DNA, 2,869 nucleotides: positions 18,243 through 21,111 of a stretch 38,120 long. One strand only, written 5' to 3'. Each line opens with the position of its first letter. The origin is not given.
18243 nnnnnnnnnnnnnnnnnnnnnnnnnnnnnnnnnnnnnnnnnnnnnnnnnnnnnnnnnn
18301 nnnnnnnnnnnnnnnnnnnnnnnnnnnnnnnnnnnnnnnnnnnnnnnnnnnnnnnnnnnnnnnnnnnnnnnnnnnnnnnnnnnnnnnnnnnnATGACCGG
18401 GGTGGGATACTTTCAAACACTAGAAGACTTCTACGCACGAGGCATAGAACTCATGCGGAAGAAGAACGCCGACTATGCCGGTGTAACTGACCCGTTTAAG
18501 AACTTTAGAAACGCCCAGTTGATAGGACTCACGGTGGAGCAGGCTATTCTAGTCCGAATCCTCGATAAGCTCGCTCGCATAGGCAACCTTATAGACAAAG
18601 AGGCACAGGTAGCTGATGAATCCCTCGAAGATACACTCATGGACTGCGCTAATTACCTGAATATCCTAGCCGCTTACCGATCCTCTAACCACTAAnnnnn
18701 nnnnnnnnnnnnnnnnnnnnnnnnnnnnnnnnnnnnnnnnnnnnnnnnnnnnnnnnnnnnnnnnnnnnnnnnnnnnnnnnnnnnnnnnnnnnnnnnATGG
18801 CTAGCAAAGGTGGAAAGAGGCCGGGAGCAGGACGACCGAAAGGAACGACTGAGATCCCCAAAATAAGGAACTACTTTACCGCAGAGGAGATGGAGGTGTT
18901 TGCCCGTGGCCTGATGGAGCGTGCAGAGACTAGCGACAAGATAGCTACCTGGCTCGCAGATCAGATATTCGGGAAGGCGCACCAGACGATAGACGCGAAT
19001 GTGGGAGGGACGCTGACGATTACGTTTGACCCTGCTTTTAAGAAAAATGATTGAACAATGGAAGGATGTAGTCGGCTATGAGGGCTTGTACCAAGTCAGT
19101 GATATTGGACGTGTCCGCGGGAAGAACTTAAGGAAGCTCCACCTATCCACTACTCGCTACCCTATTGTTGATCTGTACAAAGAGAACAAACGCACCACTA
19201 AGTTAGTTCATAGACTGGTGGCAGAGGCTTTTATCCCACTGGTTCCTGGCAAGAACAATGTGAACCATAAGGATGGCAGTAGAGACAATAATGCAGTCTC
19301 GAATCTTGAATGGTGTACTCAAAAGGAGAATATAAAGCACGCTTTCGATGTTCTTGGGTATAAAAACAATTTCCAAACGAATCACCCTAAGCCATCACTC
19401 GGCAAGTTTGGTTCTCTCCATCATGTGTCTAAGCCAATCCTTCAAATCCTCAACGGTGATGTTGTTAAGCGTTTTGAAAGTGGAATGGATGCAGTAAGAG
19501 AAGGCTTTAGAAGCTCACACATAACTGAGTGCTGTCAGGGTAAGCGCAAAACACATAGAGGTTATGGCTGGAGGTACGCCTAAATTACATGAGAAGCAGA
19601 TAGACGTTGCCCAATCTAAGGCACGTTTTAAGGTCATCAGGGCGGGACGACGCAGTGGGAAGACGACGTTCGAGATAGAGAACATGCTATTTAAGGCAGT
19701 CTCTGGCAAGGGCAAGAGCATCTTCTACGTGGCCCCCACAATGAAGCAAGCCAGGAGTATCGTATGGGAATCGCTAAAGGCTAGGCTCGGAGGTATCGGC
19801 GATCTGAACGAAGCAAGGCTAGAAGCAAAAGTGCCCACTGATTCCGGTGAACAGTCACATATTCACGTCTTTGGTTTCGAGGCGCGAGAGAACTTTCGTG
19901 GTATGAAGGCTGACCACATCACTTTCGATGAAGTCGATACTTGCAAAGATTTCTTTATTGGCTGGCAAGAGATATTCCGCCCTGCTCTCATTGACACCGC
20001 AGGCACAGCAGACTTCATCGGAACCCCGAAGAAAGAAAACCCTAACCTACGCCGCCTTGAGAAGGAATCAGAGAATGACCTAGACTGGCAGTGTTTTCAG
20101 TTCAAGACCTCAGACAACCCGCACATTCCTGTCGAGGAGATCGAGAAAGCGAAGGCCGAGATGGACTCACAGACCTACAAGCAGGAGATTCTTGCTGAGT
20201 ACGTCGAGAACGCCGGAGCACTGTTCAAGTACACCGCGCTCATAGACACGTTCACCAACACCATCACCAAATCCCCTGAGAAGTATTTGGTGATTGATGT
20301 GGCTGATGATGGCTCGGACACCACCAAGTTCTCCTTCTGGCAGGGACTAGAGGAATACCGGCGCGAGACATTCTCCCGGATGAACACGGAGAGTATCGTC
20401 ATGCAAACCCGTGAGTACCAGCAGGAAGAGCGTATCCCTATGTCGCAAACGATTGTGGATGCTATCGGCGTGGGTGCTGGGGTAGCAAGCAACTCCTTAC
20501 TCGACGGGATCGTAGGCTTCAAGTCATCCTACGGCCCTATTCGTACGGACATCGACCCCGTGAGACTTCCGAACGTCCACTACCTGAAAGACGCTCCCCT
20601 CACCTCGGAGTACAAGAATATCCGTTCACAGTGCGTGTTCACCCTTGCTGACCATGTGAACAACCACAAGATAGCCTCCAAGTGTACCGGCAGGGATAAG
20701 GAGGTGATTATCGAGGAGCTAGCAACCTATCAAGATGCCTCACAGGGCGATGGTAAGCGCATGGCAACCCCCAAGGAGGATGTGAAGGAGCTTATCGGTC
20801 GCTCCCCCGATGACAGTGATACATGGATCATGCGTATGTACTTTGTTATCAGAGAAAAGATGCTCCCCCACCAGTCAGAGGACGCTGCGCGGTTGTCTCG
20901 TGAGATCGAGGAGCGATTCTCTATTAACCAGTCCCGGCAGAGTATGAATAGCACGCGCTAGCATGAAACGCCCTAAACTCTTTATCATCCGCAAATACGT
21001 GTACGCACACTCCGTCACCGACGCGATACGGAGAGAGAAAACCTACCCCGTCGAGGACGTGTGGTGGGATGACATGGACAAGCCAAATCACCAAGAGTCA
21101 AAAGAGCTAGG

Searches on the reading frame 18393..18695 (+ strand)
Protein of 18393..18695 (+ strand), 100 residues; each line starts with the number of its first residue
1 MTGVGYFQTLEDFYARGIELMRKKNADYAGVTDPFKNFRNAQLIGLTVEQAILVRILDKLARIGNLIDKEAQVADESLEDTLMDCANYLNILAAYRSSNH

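Call 11: search_protein_families(library=pfam, proteins=[window:18393-18695:+], max_evalue=0.01)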
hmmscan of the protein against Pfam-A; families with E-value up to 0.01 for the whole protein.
window:18393-18695:+ (100 aa): 1 family
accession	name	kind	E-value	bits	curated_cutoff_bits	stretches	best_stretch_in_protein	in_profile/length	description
PF07659.16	DUF1599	-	8.4e-05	23.3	25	1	56-88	21-53/61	Nucleotide modification associated domain 1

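Call 12: search_protein_families(library=phrogs, proteins=[window:18393-18695:+], max_evalue=0.01)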
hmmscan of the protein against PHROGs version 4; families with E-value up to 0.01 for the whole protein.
window:18393-18695:+ (100 aa): 2 families
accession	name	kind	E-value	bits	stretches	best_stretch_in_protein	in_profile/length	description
phrog_1485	-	unknown function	1.3e-16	61.8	1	8-95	20-99/238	-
phrog_6802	-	unknown function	7.1e-05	24.1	1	19-94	19-96/122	-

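Call 26: find_related_loci(query=window:18393-18695:+, collection=viral_contigs, flank=4000)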
Query window:18393-18695:+ (100 aa) in viral_contigs; peptide patterns used: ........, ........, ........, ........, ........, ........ (x = any residue, [..] = any of these).
45 stretches matched a pattern; 32 encode a relative of the query (tblastn E <= 1e-3); 32 distinct loci.
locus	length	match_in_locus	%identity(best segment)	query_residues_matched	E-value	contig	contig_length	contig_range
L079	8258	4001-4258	51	9-94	3e-27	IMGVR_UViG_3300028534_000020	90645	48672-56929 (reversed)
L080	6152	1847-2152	50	1-99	5e-25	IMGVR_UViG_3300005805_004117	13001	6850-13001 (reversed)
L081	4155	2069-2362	47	1-95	1e-22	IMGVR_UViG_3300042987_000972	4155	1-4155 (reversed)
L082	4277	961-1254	48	1-95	3e-22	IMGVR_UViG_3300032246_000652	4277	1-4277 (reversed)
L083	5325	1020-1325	46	1-99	5e-22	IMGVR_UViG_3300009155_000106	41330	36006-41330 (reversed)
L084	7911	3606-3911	46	1-99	5e-22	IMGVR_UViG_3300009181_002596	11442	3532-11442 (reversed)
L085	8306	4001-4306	46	1-99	5e-22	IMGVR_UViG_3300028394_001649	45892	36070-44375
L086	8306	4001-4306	46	1-99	5e-22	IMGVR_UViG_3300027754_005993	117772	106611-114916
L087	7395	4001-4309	47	1-99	1e-21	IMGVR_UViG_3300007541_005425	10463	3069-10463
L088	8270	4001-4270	46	4-92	2e-21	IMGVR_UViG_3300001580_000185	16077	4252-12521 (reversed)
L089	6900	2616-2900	44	1-93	4e-20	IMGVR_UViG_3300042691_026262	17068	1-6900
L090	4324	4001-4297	43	1-95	3e-20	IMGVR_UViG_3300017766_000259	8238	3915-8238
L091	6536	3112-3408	43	1-95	4e-20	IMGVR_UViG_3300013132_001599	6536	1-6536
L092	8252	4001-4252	44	16-95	1e-17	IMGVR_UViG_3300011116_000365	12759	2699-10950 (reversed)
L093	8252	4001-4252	44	16-95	1e-17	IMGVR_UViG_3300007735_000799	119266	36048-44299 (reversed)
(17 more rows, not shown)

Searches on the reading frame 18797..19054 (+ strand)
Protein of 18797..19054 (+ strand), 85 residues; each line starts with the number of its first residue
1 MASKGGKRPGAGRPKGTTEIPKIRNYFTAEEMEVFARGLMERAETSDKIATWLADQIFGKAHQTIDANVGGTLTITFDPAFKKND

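Call 11: search_protein_families(library=pfam, proteins=[window:18797-19054:+], max_evalue=0.01)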
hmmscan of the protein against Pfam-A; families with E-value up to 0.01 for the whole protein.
window:18797-19054:+ (85 aa): 0 families

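Call 12: search_protein_families(library=phrogs, proteins=[window:18797-19054:+], max_evalue=0.01)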
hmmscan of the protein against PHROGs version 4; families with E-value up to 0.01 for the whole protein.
window:18797-19054:+ (85 aa): 2 families
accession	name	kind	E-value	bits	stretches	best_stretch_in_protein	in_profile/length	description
phrog_18735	-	head and packaging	0.00014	23.2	1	3-22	8-27/101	terminase small subunit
phrog_15261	-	unknown function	0.0004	21.8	1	3-74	7-87/99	-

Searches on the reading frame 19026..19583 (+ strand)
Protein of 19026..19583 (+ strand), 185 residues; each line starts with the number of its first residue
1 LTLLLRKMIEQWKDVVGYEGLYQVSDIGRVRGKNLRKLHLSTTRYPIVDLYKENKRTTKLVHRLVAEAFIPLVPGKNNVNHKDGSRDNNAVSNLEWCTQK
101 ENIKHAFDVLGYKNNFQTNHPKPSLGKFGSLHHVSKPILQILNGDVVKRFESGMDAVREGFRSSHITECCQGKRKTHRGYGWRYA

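Call 11: search_protein_families(library=pfam, proteins=[window:19026-19583:+], max_evalue=0.01)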
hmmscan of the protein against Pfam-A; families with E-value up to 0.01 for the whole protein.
window:19026-19583:+ (185 aa): 3 families
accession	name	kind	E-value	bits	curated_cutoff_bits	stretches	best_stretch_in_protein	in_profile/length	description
PF13392.12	HNH_3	-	1e-10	41.5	24.8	1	59-102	1-44/46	HNH endonuclease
PF07463.16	NUMOD4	-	1.2e-09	38.7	23.4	1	10-50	1-48/49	NUMOD4 motif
PF22083.2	I-HmuI_NUMOD-like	-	0.00033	20.6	27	1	148-180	10-43/46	DNA endonuclease I-HmuI-like, NUMOD-like domain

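Call 12: search_protein_families(library=phrogs, proteins=[window:19026-19583:+], max_evalue=0.01)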
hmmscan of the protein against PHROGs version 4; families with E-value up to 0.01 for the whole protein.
window:19026-19583:+ (185 aa): 15 families
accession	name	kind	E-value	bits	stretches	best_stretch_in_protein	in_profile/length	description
phrog_59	-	DNA, RNA and nucleotide metabolism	1.3e-42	147.7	1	7-181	135-281/423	HNH endonuclease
phrog_959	-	DNA, RNA and nucleotide metabolism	2e-34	119.3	1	8-118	4-118/138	HNH endonuclease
phrog_1492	-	DNA, RNA and nucleotide metabolism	4.2e-29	102.9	1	8-106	43-159/414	HNH endonuclease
phrog_37683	-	unknown function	1.8e-14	54.5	1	22-111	121-213/279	-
phrog_20162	-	DNA, RNA and nucleotide metabolism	2.1e-12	48.2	1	133-185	28-82/88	HNH endonuclease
phrog_99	-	DNA, RNA and nucleotide metabolism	2.9e-09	38.1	1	42-105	146-204/383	HNH endonuclease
phrog_826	-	DNA, RNA and nucleotide metabolism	9e-09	36.3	1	41-105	93-157/281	HNH endonuclease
phrog_15471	-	DNA, RNA and nucleotide metabolism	1.1e-06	29.6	1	42-106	15-80/183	HNH endonuclease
phrog_21800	-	unknown function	4.1e-06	27.6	1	9-38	1-29/63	-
phrog_14913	-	DNA, RNA and nucleotide metabolism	5.8e-06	27.4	1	46-108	26-91/149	HNH endonuclease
phrog_7545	-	DNA, RNA and nucleotide metabolism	8.3e-06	27.1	1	45-101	68-128/160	HNH endonuclease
phrog_4578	-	DNA, RNA and nucleotide metabolism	0.00016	22.6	1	60-104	13-57/130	HNH endonuclease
phrog_30377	-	DNA, RNA and nucleotide metabolism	0.0011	20.1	1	58-105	9-54/82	HNH endonuclease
phrog_17657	-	DNA, RNA and nucleotide metabolism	0.0058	17.4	1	45-98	106-166/168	HNH endonuclease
phrog_1891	-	DNA, RNA and nucleotide metabolism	0.0059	17.1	1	53-103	160-209/255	HNH endonuclease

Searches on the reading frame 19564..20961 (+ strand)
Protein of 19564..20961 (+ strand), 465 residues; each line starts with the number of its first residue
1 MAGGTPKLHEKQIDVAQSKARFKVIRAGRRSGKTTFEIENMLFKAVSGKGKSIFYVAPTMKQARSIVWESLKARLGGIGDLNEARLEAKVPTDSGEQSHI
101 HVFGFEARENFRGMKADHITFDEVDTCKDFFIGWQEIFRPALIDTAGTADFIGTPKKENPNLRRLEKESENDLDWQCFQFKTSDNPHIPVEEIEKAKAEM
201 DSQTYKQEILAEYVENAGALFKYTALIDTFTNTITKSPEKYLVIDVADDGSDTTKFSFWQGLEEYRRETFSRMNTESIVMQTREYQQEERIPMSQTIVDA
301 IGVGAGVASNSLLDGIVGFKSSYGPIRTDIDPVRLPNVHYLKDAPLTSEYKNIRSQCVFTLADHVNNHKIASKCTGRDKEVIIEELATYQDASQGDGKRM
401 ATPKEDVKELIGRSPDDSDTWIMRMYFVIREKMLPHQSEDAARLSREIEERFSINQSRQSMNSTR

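Call 11: search_protein_families(library=pfam, proteins=[window:19564-20961:+], max_evalue=0.01)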
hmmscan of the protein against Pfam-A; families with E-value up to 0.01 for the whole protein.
window:19564-20961:+ (465 aa): 2 families
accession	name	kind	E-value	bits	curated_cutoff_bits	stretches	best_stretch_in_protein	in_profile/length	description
PF03237.21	Terminase_6N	-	1.1e-09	38.7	22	1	25-224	2-211/215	Terminase large subunit, T4likevirus-type, N-terminal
PF05876.18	GpA_ATPase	-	0.0051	16.9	25.6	0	23-127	30-140/247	Phage terminase large subunit gpA, ATPase domain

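Call 12: search_protein_families(library=phrogs, proteins=[window:19564-20961:+], max_evalue=0.01)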
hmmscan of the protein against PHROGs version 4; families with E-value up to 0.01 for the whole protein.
window:19564-20961:+ (465 aa): 3 families
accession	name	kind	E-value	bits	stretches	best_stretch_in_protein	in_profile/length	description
phrog_2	-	head and packaging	1.9e-37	130.4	1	7-445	265-605/807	terminase large subunit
phrog_7579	-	head and packaging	9.1e-13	49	1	9-232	6-232/239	terminase large subunit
phrog_675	-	head and packaging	3.9e-09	36.3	1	9-131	44-169/576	terminase large subunit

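Call 21: find_related_loci(query=window:19564-20961:+, collection=viral_contigs, flank=6000)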
Query window:19564-20961:+ (465 aa) in viral_contigs; peptide patterns used: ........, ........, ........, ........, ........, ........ (x = any residue, [..] = any of these).
72 stretches matched a pattern; 71 encode a relative of the query (tblastn E <= 1e-3); 71 distinct loci.
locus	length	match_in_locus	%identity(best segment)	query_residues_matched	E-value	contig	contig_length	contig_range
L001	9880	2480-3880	65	1-465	0e+0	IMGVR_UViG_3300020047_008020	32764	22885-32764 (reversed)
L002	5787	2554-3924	66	9-465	0e+0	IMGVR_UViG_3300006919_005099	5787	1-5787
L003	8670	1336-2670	66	9-453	0e+0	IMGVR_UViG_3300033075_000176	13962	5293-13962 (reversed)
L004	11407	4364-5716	66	7-457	0e+0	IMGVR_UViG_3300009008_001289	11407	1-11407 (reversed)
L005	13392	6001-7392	66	2-465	0e+0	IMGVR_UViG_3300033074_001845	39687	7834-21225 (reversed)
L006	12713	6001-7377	66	7-465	0e+0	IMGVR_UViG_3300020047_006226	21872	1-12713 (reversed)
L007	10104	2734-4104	66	9-465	0e+0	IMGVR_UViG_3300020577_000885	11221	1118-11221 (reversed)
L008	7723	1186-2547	66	7-465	0e+0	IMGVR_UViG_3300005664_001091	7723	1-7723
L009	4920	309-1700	65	3-465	0e+0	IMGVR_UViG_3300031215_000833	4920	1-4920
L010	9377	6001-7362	66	7-465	0e+0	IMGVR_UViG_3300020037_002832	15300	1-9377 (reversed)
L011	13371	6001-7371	65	9-465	0e+0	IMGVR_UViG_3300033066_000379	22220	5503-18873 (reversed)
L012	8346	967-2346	65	6-465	0e+0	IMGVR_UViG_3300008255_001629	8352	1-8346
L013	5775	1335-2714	65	6-465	0e+0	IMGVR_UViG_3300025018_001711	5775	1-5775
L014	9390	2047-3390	65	8-455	0e+0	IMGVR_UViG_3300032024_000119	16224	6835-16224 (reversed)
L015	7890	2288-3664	67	5-464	0e+0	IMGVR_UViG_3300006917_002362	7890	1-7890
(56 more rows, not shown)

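Call 79: search_dna_similar(query=window:19564-20961:+, collection=phages, mode=protein, max_rows=25)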
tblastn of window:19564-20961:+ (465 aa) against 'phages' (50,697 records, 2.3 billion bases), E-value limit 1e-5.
Records with a match: 163; places in all: 163; records where one place covers at least 80% of the query: 5.
Best place of each record, by identity: <60% 163.
By first word of the organism name: Pseudomonas 29; Pelagibacter 27; Vibrio 16; Rhizobium 10; Stenotrophomonas 9; Caudoviricetes 8; Klebsiella 8; Escherichia 4; Polaribacter 4; Acinetobacter 4; and 25 more.
By host as written in the record: - 23; Vibrio breoganii 15; Candidatus Pelagibacter ubique HTCC1062 14; Stenotrophomonas maltophilia B28B 6; Candidatus Pelagibacter sp. HTCC1062 5; Pseudomonas aeruginosa 5; Candidatus Pelagibacter sp. FZCC0015 3; Candidatus Pelagibacter sp. HTCC7211 3; and 64 more.
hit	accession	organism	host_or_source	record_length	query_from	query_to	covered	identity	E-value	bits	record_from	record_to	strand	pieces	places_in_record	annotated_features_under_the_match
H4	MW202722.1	Caudoviricetes sp.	Manatee Spring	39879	19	432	89%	26.0%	5e-19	96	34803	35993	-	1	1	large subunit terminase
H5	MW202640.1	Caudoviricetes sp.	Manatee Spring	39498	12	434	91%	25.0%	8e-22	105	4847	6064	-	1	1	large subunit terminase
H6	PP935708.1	Campylobacter phage vB_CJ12660_3PH123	Campylobacter jejuni NCTC 12660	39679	21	420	86%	25.1%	1e-15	86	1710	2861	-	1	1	putative terminase B protein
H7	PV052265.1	Campylobacter phage CC12667_12684_ph15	Campylobacter coli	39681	21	420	86%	25.1%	1e-15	86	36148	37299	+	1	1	terminase large subunit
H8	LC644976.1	Komagataeibacter phage phiKX2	Komagataeibacter xylinus NBRC 13773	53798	6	393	83%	25.6%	9e-16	86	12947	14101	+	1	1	phage terminase small subunit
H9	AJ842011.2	Flavobacterium phage 11b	Flavobacterium sp.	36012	102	434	72%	26.3%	2e-17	92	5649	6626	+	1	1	terminase large subunit | Terminase_3; Region: Phage terminase large subunit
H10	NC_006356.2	Flavobacterium phage 11b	Flavobacterium sp.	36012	102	434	72%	26.3%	2e-17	92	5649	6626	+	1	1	terminase large subunit | Terminase_3; Region: Phage terminase large subunit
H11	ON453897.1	Bacteroides phage Versailles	Bacteroides caecimuris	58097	182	439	55%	30.3%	5e-22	105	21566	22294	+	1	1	terminase large subunit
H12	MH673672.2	Thermus phage phiFa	Thermus thermophilus HB27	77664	1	304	65%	25.6%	3e-9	66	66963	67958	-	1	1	terminase large subunit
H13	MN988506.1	Rhizobium phage RHph_N1_15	Rhizobium phaseoli N1_15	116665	7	244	51%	32.0%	5e-24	111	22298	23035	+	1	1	terminase large subunit protein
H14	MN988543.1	Rhizobium phage RHph_N2_6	Rhizobium phaseoli N2_6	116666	7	244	51%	32.0%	5e-24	111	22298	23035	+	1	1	terminase large subunit protein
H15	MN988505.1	Rhizobium phage RHph_N1_10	Rhizobium phaseoli N1_10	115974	7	244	51%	32.0%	7e-24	111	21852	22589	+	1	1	terminase large subunit protein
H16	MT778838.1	Rhizobium phage V1VFA-S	-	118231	7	221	46%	34.9%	1e-25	116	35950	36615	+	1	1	putative terminase large subunit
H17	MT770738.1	Rhizobium phage B1VFA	Rhizobium leguminosarum VF39SM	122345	7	221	46%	34.9%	1e-25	116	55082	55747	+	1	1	putative terminase large subunit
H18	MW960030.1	Rhizobium phage RHph_X66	R. phaseoli sv. phaseoli INC 2-5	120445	7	221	46%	34.9%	3e-25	115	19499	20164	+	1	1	terminase large subunit protein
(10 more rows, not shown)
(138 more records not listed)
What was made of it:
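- The host is unknown: the best match of the terminase to a cultured phage is 35% or less (call 79).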
